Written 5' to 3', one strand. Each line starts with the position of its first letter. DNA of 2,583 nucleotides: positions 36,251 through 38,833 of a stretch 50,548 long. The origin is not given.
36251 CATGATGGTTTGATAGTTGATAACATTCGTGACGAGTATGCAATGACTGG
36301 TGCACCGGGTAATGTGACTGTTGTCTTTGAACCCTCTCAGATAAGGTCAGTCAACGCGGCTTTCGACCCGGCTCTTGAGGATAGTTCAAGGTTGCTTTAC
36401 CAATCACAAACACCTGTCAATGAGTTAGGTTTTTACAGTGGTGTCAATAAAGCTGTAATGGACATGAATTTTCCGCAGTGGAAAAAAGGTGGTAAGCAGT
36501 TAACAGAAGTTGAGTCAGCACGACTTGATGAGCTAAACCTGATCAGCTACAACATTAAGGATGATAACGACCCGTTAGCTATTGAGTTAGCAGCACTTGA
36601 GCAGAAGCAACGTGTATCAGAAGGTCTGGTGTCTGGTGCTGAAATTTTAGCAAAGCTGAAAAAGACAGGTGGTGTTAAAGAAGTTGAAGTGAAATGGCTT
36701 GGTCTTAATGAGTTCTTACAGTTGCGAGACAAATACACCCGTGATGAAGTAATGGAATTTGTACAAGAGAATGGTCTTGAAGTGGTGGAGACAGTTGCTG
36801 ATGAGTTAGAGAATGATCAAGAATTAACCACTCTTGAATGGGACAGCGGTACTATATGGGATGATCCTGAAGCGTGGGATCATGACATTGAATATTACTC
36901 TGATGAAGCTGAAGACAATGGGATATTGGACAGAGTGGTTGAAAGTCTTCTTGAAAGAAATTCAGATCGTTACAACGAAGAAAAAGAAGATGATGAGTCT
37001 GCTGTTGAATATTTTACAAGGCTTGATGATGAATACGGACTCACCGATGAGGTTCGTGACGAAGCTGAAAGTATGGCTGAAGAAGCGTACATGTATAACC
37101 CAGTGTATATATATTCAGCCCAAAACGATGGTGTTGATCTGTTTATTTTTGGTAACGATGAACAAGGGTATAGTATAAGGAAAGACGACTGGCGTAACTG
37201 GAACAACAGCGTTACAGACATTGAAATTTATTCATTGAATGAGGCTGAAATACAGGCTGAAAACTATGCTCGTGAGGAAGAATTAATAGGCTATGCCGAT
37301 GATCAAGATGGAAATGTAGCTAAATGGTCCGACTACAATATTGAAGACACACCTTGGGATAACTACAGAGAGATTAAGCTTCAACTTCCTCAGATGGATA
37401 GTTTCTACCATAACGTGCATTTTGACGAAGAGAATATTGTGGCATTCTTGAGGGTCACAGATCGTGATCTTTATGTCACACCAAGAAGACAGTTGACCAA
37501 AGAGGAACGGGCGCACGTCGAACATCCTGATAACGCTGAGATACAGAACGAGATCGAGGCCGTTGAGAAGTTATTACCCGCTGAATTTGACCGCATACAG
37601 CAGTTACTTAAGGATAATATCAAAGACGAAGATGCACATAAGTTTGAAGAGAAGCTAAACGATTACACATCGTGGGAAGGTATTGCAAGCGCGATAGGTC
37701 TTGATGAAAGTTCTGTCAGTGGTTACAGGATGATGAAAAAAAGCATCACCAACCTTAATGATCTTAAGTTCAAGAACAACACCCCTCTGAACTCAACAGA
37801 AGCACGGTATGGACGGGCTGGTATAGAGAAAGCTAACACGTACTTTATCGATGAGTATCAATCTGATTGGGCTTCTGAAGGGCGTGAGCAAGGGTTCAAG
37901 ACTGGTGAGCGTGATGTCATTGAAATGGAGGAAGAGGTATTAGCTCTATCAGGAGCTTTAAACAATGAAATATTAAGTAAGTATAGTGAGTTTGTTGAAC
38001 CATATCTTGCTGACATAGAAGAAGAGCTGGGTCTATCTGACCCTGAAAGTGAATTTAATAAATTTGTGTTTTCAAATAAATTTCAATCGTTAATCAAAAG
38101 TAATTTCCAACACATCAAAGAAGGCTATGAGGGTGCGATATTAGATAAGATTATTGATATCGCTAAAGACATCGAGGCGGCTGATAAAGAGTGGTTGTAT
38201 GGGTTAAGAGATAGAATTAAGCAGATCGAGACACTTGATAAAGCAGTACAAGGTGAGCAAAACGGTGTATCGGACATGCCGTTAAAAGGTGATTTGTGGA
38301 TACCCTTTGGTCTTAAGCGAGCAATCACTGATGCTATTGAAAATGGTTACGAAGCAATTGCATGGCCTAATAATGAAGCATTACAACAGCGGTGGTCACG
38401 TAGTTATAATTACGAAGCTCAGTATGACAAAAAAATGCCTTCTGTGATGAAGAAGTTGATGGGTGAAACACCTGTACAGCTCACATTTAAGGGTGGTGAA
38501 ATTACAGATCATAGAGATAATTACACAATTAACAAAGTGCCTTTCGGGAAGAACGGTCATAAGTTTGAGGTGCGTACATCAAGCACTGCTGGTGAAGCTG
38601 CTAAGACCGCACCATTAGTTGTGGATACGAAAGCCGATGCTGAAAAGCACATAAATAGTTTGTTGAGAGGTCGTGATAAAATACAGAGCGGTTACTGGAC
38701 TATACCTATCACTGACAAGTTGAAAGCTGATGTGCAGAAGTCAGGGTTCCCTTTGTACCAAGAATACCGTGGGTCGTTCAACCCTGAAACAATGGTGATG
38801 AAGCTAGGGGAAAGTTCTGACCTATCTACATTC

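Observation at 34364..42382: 8-kb gene for a 2,672-aa polyvalent virion protein stacking at least four enzyme-like modules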

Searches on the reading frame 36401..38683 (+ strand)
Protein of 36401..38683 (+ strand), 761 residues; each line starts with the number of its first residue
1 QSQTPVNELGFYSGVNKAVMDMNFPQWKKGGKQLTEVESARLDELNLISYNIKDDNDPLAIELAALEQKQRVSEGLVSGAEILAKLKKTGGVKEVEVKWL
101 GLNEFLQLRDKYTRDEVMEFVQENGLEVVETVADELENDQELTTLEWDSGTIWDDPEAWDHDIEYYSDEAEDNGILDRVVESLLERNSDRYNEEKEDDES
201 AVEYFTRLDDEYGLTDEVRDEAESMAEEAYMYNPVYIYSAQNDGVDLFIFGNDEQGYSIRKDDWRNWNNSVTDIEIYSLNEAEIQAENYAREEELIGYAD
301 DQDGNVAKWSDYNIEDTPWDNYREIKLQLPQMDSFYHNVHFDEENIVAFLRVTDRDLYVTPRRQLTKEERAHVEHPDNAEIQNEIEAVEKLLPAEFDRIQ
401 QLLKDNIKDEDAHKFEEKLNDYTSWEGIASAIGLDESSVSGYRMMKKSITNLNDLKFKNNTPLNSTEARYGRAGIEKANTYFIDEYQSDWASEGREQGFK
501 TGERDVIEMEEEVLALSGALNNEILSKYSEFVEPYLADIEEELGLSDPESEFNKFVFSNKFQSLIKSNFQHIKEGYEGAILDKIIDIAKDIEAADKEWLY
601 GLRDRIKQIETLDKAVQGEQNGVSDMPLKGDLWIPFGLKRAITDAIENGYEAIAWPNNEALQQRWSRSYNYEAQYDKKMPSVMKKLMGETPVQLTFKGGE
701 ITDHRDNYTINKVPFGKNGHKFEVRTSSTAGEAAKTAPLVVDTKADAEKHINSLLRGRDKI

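Call 60: find_homologous_proteins(query=window:36401-38683:+)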
Query window:36401-38683:+ (761 aa): 10 proteins with E <= 0.001 among 8000 candidates.
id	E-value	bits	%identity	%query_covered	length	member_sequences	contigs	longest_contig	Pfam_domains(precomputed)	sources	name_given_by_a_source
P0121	1.4e-76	277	32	86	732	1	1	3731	-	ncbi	-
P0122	3.2e-51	193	33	47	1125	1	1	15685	-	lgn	-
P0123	2.4e-29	121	35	40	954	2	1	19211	-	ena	-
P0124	2.7e-26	111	26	83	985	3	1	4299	-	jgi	-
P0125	3.0e-24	104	26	84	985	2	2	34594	-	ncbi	-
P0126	1.0e-22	99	26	83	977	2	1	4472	-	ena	-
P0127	3.4e-18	84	26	84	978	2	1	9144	-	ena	-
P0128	4.3e-15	74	31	39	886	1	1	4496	-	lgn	-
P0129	9.8e-15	73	30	39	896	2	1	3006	-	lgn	-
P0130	2.7e-11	61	26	62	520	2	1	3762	-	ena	-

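Call 61: find_encoding_contigs(protein=P0125, flank=10000, max_places=3)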
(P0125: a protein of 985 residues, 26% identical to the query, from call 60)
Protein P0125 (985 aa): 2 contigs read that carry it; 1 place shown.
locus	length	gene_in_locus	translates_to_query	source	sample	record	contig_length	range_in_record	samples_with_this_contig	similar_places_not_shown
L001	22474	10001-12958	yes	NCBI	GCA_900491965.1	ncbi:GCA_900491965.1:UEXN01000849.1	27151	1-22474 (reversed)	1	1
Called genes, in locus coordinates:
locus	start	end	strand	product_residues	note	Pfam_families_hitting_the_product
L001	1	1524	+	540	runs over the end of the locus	PF12236:Head-tail_con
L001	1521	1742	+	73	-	PF25181:Phage_Bbp19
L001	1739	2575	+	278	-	-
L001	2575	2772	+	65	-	-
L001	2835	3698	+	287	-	PF19821:Phage_capsid_2, PF25209:Phage_capsid_4 (faint)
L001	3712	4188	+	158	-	-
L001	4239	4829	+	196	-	-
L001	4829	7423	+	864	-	-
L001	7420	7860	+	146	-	-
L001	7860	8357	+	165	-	-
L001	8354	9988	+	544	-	-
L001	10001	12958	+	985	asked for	-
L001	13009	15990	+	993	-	-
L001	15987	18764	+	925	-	-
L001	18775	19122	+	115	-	-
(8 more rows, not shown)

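Call 100: search_solved_structures(query=A8, max_evalue=10, show_alignments=2)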
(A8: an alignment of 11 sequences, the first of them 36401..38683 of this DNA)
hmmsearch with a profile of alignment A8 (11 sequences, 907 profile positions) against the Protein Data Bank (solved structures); distinct sequences matched with E-value up to 10: 2.
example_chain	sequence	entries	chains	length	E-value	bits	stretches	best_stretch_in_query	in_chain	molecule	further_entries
8fwd_0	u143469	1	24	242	0.027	16.1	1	98-223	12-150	O43-rpxdoc-EK1_A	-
8au6_A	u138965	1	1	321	0.74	11.3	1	185-238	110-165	Regulatory protein Cg1604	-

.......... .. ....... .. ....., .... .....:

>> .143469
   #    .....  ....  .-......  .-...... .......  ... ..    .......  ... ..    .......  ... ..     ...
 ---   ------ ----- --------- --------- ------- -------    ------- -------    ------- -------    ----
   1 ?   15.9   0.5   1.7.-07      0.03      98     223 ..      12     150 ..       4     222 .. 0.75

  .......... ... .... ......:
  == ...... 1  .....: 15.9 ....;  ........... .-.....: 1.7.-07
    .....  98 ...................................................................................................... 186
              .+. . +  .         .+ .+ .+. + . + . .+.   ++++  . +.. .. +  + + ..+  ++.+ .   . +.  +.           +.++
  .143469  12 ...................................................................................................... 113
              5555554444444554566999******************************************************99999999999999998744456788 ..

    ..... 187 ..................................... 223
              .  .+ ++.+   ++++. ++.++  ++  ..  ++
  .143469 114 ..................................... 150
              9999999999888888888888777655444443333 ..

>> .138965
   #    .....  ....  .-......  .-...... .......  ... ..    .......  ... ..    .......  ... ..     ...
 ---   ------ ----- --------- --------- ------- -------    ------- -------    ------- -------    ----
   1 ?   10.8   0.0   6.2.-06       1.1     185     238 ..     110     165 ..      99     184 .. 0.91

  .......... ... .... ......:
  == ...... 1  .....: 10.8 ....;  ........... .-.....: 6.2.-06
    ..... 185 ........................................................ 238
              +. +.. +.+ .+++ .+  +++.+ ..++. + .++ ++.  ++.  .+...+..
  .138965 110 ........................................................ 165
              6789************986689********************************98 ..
